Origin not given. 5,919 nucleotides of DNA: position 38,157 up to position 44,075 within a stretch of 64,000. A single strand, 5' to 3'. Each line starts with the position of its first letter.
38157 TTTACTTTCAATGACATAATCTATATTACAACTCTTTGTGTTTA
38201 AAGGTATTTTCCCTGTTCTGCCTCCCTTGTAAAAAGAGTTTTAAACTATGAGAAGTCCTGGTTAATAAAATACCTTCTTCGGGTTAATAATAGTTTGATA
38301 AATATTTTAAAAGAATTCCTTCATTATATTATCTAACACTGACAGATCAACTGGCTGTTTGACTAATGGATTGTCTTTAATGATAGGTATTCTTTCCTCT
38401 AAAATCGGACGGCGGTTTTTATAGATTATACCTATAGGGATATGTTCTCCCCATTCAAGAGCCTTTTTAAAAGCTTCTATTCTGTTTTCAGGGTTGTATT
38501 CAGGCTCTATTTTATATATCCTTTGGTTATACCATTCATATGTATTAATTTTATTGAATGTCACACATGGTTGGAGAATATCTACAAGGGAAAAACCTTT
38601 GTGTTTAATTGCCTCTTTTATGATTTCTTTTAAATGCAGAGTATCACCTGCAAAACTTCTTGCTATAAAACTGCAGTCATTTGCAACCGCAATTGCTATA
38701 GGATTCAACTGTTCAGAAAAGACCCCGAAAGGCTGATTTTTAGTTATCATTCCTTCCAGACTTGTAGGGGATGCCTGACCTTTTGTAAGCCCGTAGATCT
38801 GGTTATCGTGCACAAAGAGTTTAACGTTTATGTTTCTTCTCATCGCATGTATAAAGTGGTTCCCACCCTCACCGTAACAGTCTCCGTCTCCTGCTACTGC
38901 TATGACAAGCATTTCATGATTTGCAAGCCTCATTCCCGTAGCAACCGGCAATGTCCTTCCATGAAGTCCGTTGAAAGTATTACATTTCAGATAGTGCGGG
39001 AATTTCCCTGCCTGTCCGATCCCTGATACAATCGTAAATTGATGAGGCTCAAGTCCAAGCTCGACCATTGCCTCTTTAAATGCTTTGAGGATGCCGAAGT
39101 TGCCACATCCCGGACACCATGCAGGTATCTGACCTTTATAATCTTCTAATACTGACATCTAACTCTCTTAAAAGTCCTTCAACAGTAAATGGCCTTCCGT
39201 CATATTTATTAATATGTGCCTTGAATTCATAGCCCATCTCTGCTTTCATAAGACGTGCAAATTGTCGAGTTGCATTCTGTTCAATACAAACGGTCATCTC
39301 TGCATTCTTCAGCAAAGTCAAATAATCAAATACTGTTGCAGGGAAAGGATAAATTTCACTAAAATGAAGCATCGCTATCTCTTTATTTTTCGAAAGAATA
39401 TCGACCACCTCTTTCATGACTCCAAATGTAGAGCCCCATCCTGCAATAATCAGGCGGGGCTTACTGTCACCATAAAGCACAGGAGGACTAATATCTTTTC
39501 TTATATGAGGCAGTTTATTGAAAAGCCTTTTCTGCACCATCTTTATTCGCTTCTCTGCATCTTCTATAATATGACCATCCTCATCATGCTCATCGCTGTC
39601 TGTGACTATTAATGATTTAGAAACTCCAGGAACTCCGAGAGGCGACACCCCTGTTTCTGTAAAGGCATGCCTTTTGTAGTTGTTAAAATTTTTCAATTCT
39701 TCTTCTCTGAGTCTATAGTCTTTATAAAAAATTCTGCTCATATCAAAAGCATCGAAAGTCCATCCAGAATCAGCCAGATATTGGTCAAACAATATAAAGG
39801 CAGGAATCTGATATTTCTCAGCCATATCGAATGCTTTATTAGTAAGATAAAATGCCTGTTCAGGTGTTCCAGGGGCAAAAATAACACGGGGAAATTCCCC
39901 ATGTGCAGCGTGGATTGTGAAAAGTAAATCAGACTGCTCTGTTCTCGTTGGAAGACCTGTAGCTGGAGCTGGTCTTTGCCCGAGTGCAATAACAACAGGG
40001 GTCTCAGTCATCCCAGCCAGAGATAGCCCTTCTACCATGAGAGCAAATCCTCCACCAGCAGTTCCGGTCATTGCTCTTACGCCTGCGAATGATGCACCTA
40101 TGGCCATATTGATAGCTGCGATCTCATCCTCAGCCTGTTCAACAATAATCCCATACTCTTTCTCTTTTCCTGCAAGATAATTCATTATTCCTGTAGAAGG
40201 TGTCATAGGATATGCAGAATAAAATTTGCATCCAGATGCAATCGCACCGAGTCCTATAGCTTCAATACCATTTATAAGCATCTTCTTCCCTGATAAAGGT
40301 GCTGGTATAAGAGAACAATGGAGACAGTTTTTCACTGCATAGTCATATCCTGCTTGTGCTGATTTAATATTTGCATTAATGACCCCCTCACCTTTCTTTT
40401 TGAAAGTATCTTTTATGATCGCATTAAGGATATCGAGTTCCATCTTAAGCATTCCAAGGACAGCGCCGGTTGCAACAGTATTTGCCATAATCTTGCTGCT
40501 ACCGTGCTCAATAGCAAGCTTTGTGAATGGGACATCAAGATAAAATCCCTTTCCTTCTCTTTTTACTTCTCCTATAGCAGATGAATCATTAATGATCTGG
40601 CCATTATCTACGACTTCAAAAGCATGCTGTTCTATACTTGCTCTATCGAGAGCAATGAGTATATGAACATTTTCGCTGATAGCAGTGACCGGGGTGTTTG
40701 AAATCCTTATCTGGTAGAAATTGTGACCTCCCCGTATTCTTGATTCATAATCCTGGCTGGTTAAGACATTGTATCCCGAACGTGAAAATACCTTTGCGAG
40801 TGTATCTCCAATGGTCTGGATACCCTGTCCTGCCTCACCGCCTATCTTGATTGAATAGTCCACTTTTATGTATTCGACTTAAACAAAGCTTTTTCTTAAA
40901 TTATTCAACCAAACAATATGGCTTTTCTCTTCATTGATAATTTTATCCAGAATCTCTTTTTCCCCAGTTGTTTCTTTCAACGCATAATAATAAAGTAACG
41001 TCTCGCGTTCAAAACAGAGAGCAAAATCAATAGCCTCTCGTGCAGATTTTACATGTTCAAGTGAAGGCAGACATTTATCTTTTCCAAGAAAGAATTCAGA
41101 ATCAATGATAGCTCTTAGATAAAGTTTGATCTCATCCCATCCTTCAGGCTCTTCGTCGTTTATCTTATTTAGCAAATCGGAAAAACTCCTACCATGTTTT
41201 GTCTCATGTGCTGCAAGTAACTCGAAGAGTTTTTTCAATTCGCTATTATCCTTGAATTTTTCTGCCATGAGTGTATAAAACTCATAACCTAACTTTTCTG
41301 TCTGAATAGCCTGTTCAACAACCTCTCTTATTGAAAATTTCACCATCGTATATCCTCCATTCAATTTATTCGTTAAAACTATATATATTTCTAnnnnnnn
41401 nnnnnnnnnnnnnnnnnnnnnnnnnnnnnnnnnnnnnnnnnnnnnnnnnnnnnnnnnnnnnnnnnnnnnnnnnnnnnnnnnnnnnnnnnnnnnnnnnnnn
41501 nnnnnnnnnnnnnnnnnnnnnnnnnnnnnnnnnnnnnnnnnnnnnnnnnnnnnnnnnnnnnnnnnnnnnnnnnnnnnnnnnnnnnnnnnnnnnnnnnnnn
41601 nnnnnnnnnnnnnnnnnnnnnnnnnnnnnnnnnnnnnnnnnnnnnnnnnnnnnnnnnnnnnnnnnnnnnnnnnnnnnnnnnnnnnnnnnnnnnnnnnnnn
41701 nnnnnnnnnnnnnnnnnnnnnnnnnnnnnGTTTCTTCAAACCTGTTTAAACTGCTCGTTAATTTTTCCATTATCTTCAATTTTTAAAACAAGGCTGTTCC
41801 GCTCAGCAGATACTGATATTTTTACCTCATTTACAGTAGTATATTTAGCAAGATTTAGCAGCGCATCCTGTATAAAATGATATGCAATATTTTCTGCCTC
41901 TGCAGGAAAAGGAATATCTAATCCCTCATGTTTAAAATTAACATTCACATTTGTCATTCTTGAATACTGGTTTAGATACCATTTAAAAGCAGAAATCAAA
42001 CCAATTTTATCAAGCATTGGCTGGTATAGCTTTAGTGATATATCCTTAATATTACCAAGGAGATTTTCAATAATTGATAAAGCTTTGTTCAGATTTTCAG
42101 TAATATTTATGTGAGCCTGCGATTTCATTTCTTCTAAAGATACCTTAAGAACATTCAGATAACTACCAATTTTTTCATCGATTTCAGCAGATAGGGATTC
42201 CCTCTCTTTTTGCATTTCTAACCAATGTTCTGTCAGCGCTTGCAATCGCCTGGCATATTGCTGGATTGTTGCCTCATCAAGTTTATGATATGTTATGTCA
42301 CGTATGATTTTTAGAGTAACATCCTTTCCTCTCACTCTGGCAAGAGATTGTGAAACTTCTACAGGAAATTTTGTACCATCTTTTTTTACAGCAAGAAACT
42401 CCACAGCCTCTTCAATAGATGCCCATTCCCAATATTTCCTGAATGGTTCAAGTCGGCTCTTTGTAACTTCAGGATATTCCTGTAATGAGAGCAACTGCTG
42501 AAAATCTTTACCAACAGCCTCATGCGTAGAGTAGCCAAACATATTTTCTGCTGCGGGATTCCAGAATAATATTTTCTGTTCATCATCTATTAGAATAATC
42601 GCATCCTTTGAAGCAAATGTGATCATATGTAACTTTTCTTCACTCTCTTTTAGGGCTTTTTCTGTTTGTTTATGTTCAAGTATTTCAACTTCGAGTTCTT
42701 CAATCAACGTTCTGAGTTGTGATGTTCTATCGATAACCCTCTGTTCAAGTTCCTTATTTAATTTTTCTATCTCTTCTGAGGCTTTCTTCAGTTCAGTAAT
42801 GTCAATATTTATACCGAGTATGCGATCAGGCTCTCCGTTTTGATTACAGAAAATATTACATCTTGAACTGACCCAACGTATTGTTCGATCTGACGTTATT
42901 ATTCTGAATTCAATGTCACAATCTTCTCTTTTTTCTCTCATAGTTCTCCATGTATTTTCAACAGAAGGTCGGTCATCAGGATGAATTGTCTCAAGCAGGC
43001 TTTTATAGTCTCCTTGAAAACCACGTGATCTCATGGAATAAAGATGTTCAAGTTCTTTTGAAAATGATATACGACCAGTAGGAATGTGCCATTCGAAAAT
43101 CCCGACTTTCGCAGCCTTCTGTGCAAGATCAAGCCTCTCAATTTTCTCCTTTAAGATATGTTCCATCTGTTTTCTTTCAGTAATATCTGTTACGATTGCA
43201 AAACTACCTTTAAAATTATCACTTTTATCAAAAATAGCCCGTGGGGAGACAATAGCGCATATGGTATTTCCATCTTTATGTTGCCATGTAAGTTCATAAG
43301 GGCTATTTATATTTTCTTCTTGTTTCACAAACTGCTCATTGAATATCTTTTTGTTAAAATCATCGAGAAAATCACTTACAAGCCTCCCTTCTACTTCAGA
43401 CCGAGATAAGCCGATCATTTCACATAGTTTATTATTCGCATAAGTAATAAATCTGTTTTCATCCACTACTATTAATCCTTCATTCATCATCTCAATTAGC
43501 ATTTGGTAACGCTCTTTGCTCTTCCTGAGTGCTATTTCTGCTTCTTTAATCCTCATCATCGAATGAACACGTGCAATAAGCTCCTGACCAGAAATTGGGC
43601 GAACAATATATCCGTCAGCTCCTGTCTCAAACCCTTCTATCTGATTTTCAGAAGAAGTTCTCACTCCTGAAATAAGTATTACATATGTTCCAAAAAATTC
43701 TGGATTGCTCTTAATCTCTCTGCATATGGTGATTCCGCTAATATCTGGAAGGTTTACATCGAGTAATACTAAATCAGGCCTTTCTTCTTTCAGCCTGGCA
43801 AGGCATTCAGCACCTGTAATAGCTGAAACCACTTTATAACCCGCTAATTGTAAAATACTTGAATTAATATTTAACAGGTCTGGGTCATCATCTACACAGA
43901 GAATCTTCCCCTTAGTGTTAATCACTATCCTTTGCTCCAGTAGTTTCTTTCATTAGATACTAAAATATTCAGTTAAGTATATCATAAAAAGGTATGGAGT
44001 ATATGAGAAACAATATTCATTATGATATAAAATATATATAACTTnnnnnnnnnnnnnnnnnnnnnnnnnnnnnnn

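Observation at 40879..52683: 12-kb redox-defence island in which peptide-modifying-type rSAM enzymes are interleaved with O2/ROS/NO detoxification genes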

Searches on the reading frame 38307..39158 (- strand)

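Call 6: search_protein_families(library=pfam, proteins=[window:38307-39158:-], max_evalue=0.01)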
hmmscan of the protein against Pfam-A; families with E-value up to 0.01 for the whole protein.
window:38307-39158:- (283 aa): 3 families
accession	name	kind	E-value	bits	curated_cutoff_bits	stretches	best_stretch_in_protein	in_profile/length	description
PF02775.26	TPP_enzyme_C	-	1.4e-29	103.2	21.9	1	53-194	18-151/151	Thiamine pyrophosphate enzyme, C-terminal TPP binding domain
PF12367.13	PFO_beta_C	-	3e-27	94.9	24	1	198-261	1-65/66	Pyruvate ferredoxin oxidoreductase beta subunit C terminal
PF04309.18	G3P_antiterm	-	0.00027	20.8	27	1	110-198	42-125/173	Glycerol-3-phosphate responsive antiterminator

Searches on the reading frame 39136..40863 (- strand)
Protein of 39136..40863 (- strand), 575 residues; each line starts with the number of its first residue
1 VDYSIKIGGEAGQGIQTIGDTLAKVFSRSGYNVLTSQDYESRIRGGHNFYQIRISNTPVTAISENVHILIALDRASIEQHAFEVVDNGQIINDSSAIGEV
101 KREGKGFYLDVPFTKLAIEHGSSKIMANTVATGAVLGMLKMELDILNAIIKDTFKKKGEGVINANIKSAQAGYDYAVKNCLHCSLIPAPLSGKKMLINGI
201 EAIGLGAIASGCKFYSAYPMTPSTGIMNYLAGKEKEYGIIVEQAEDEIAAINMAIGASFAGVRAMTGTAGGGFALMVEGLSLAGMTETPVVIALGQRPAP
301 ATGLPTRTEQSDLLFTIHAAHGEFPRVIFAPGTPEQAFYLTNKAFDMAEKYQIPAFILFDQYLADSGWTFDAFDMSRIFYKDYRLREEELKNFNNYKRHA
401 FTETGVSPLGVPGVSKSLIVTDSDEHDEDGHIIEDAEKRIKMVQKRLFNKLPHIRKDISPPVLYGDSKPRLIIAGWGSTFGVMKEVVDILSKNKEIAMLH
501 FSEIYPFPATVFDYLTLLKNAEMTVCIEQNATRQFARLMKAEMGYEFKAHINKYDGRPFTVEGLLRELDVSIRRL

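Call 6: search_protein_families(library=pfam, proteins=[window:39136-40863:-], max_evalue=0.01)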
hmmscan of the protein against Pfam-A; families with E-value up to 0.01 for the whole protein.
window:39136-40863:- (575 aa): 4 families
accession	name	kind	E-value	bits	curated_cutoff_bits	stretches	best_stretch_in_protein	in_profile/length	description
PF01855.24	POR_N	-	1.4e-53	182.4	27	1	206-444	2-230/231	Pyruvate flavodoxin/ferredoxin oxidoreductase, thiamine diP-bdg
PF01558.24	POR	-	5.6e-37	128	27.4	1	11-174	1-173/173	Pyruvate ferredoxin/flavodoxin oxidoreductase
PF17147.9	PFOR_II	-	0.00077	20.2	27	1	472-554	4-81/102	Pyruvate:ferredoxin oxidoreductase core domain II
PF02776.23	TPP_enzyme_N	-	0.0049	17.1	26.8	0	220-306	24-107/119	Thiamine pyrophosphate enzyme, N-terminal TPP binding domain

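Call 66: search_protein_families(library=ncbifam, proteins=[window:39136-40863:-], max_evalue=0.00001)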
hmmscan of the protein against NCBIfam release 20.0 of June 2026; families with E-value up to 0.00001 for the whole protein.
window:39136-40863:- (575 aa): 19 families
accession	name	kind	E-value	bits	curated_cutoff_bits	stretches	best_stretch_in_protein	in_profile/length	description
TIGR03710.1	OAFO_sf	subfamily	5.8e-202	672.2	482.75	1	2-566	1-559/561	2-oxoacid:acceptor oxidoreductase subunit alpha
NF041170.1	Oxoac_fdxalpha_Archa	equivalog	2e-133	446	800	2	124-567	166-618/636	2-oxoacid:ferredoxin oxidoreductase subunit alpha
NF006412.0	PRK08659.1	equivalog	2.7e-69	234.2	411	1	193-568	4-373/378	2-oxoacid:acceptor oxidoreductase subunit alpha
NF007206.0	PRK09627.1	equivalog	4.2e-49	167.5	579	1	195-564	4-368/375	2-oxoglutarate synthase subunit alpha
NF005507.0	PRK07119.1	subfamily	4e-44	150.9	399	1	193-364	3-174/352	3-methyl-2-oxobutanoate dehydrogenase subunit VorB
NF040682.1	PorA_Arch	equivalog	3.1e-17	62.6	550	1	196-299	5-110/387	pyruvate synthase subunit PorA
TIGR03336.1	IOR_alpha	equivalog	2.1e-16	59.4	650.9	1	194-356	2-158/595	indolepyruvate ferredoxin oxidoreductase subunit alpha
NF006233.0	PRK08367.1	equivalog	4e-15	55.6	625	1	195-300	5-112/394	pyruvate ferredoxin oxidoreductase subunit alpha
NF006211.0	PRK08338.1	equivalog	1.4e-13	50.7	239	1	5-176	3-168/170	2-oxoacid:ferredoxin oxidoreductase subunit gamma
NF007201.0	PRK09622.1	equivalog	1.7e-13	50.3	590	1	216-361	32-175/405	2-oxoacid:ferredoxin oxidoreductase subunit alpha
NF006232.0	PRK08366.1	equivalog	5.2e-13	48.4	646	1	196-509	9-305/394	2-ketoisovalerate ferredoxin oxidoreductase subunit alpha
NF006323.0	PRK08537.1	equivalog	3.6e-11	42.7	235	1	4-177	4-179/181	2-oxoacid:ferredoxin oxidoreductase subunit gamma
NF005324.0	PRK06853.1-4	equivalog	1.9e-09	37.6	222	1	111-178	125-191/196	indolepyruvate oxidoreductase subunit beta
TIGR02175.1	PorC_KorC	subfamily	5.9e-08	32.7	81.1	1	5-176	4-175/177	2-oxoacid:acceptor oxidoreductase, gamma subunit, pyruvate/2-ketoisovalerate family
NF045764.1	PhenlGlyoxDHPadG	equivalog_domain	7.5e-08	31.3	700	1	194-297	2-107/398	NADH-dependent phenylglyoxylate dehydrogenase subunit alpha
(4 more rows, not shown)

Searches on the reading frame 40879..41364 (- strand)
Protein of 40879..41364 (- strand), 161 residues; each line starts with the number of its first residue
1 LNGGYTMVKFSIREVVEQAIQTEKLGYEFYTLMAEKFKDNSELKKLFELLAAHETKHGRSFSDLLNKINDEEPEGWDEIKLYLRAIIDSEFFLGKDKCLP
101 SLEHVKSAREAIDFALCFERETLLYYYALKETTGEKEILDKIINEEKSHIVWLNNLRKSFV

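Call 5: search_protein_families(library=pfam, proteins=[window:40879-41364:-], max_evalue=0.01)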
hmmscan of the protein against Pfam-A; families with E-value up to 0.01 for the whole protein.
window:40879-41364:- (161 aa): 3 families
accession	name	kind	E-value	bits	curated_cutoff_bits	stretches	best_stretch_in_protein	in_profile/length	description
PF02915.23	Rubrerythrin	-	2.4e-11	44.6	22.8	1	14-150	1-130/137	Rubrerythrin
PF09537.16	DUF2383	-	0.002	18.7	30.8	1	16-75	6-64/111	Domain of unknown function (DUF2383)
PF13668.12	Ferritin_2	-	0.0077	16.8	24.7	0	14-142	4-121/138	Ferritin-like domain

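Call 7: search_protein_families(library=ncbifam, proteins=[window:40879-41364:-], max_evalue=0.01)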
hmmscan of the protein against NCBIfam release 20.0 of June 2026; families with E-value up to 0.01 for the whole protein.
window:40879-41364:- (161 aa): 2 families
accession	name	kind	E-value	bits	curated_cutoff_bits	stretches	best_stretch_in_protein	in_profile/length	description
NF045676.1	FeExpMbfA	equivalog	0.00011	21.8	450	1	7-72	91-155/318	iron exporter MbfA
NF058679.1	EncB_fam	subfamily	0.004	17.1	90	0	115-154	28-70/117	encapsulin nanocompartment ferritin-likeEncB family encapsulin nanocompartment ferritin-like cargo protein cargo protein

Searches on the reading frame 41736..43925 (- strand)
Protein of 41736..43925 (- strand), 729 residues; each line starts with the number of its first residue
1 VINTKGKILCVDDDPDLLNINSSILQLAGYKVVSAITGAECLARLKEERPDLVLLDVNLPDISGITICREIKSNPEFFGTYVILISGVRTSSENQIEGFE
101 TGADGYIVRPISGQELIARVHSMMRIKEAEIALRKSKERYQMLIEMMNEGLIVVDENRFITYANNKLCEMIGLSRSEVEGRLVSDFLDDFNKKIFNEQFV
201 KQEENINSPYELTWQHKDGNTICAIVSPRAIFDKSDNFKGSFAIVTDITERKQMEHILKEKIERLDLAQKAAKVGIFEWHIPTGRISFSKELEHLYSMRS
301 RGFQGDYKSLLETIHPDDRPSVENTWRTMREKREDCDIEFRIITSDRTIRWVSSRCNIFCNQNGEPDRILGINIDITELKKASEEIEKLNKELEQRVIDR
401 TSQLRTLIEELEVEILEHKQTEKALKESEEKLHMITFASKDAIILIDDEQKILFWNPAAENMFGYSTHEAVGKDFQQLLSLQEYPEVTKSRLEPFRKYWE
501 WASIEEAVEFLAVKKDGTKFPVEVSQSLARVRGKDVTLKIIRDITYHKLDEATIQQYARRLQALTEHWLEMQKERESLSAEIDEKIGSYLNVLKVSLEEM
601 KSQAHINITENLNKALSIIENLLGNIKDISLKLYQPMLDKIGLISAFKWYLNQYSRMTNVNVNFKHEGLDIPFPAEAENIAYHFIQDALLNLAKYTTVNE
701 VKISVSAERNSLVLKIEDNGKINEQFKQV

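Call 5: search_protein_families(library=pfam, proteins=[window:41736-43925:-], max_evalue=0.01)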
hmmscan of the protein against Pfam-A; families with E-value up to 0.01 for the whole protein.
window:41736-43925:- (729 aa): 11 families
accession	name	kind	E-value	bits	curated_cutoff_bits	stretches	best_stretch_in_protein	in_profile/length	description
PF13426.13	PAS_9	-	4.1e-38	130.2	27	2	149-250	2-103/103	PAS domain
PF00989.32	PAS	-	8.4e-30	103.5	22.6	2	138-248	1-113/113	PAS fold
PF08447.18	PAS_3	-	6.4e-26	90.9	25.6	1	286-373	2-89/89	PAS fold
PF00072.30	Response_reg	-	8.3e-25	87.6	30.2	1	8-120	1-110/111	Response regulator receiver domain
PF08448.16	PAS_4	-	8.2e-22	78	23.1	3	438-545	3-106/110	PAS fold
PF13188.13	PAS_8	-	3e-21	74.9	21.8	2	138-191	1-51/65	PAS domain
PF12860.13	PAS_7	-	1.6e-09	38.3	27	0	144-253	1-112/115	PAS fold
PF24820.1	Diguanyl_cycl_sensor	-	5.7e-09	36.3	28.1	1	143-213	1-78/109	Diguanylate cyclase-like sensor domain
PF13596.12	PAS_10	-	1.6e-07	32.3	22.1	1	141-249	2-106/106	PAS domain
PF00611.28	FCH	-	0.0016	19.2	27.8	1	556-606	32-75/78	Fes/CIP4, and EFC/F-BAR homology domain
PF14598.12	PAS_11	-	0.0035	17.7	25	0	311-374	38-102/109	PAS domain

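Call 66: search_protein_families(library=ncbifam, proteins=[window:41736-43925:-], max_evalue=0.00001)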
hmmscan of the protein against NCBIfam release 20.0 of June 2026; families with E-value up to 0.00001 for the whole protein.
window:41736-43925:- (729 aa): 101 families (the best 25 are shown)
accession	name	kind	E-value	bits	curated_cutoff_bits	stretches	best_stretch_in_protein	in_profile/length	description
TIGR00229.1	sensory_box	domain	2.2e-54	182.9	22.9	3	134-256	1-124/126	PAS domain S-box protein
NF007298.0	PRK09776.1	equivalog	6.7e-45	153.4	1135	2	118-385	284-549/1111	diguanylate cyclase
NF052573.1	HisKinEspAMyxo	equivalog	2.3e-39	135.1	1400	2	256-388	123-255/755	serine histidine kinase EspA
NF053781.1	cdiGMPphdstlr2612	equivalog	6.7e-36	123.4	1600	2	242-383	566-707/1268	Tlr1612 family c-di-GMP phosphodiesterase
NF041777.1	sens_FixL_Rhizob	equivalog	4.4e-32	111.4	850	2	411-597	104-288/485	sensor protein FixL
NF047874.1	MASE3_PAS_HK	subfamily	5.4e-32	111.4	560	2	124-264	251-390/655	MASE3 domain-containing sensor histidine kinase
TIGR02154.1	PhoB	equivalog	2.8e-27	95.5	296.2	1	7-130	4-126/226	phosphate regulon transcriptional regulator PhoB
NF007135.0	PRK09581.1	equivalog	4.4e-26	91.7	474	1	6-141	3-137/457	PleD family two-component system response regulator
NF045944.1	ResRegRpaBCyano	equivalog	5.4e-26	91.4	330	1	9-169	1-153/229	response regulator transcription factor RpaB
NF040689.1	MtrAB_MtrA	equivalog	1e-24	87.1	300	1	8-130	1-119/219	MtrAB system response regulator MtrA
NF008302.0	PRK11091.1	equivalog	1.3e-24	86.4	838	2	7-142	527-661/779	aerobic respiration two-component sensor histidine kinase ArcB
NF040534.1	resp_reg_YycF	equivalog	2.6e-24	85.8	340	1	7-147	2-138/231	response regulator YycF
NF008468.0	PRK11360.1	equivalog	6.9e-24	84.2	646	2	132-265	262-393/616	two-component system sensor histidine kinase AtoS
NF041733.1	resp_reg_CseB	equivalog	3.1e-23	82.4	350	1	7-148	2-138/228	two-component system response regulator CseB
NF053854.1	RespRegPhoBBctds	equivalog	5.1e-23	81.6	270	1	8-157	1-144/225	two-component system response regulator PhoB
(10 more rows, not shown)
